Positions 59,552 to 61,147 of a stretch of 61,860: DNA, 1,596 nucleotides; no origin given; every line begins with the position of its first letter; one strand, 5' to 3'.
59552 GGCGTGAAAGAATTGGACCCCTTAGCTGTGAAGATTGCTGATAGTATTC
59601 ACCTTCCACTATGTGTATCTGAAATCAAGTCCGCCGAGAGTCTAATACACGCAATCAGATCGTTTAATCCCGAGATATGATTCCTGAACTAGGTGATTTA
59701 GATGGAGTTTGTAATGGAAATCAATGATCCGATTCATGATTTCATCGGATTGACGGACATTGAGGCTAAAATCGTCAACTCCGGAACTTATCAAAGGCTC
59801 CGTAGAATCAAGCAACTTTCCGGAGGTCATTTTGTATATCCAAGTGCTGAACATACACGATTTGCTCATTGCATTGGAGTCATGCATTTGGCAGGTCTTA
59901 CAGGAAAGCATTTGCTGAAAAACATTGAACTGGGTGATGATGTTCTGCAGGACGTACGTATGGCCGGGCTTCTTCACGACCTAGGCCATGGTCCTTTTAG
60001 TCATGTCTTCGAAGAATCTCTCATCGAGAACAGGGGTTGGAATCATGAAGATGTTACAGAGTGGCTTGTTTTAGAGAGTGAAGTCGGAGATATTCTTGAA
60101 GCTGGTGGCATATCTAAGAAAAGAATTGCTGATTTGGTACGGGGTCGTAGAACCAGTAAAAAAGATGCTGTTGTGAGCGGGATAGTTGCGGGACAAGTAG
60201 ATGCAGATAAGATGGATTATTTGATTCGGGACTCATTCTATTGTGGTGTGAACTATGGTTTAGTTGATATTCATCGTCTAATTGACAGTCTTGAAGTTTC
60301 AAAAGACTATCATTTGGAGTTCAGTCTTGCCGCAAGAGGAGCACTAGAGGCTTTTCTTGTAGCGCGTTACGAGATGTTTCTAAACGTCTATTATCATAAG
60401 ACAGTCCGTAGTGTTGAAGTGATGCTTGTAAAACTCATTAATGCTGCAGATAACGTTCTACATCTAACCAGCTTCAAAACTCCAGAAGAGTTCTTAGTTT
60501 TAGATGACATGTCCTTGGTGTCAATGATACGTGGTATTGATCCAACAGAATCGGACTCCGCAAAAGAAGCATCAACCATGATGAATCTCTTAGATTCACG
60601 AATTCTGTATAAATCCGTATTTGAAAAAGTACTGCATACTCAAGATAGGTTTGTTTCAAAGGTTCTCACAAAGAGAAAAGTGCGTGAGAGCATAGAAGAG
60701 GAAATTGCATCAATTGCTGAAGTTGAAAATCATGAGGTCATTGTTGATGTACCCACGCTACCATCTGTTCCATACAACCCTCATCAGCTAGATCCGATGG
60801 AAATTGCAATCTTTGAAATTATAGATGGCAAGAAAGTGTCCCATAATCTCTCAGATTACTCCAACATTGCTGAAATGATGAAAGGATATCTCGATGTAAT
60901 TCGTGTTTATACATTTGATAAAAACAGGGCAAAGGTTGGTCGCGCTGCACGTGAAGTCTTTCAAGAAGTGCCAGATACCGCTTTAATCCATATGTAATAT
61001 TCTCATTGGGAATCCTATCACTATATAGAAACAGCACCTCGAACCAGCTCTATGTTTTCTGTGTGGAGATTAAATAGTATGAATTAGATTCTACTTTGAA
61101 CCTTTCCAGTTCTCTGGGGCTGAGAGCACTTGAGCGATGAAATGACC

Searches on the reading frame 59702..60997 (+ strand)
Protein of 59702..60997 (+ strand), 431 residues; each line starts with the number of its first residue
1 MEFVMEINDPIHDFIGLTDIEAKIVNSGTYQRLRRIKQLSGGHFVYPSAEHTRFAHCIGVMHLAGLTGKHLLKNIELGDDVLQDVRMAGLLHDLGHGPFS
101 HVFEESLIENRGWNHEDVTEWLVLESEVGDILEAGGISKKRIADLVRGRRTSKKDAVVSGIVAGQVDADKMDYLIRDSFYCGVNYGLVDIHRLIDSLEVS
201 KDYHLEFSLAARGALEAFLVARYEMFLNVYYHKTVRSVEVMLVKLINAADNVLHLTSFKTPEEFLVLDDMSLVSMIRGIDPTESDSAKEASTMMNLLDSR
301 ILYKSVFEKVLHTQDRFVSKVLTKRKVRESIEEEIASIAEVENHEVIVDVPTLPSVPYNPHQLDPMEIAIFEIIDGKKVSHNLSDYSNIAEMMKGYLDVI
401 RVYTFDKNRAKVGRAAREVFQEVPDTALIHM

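Call 45: search_protein_families(library=pfam, proteins=[window:59702-60997:+], max_evalue=0.001)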
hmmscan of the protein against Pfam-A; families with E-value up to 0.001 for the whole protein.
window:59702-60997:+ (431 aa): 2 families
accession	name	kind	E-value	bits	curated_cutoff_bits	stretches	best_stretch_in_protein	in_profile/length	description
PF19276.4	HD_assoc_2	-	2.5e-22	79.8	23.1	1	188-421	1-212/222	HD associated region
PF01966.28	HD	-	1.7e-09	38.4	22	1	53-171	1-110/116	HD domain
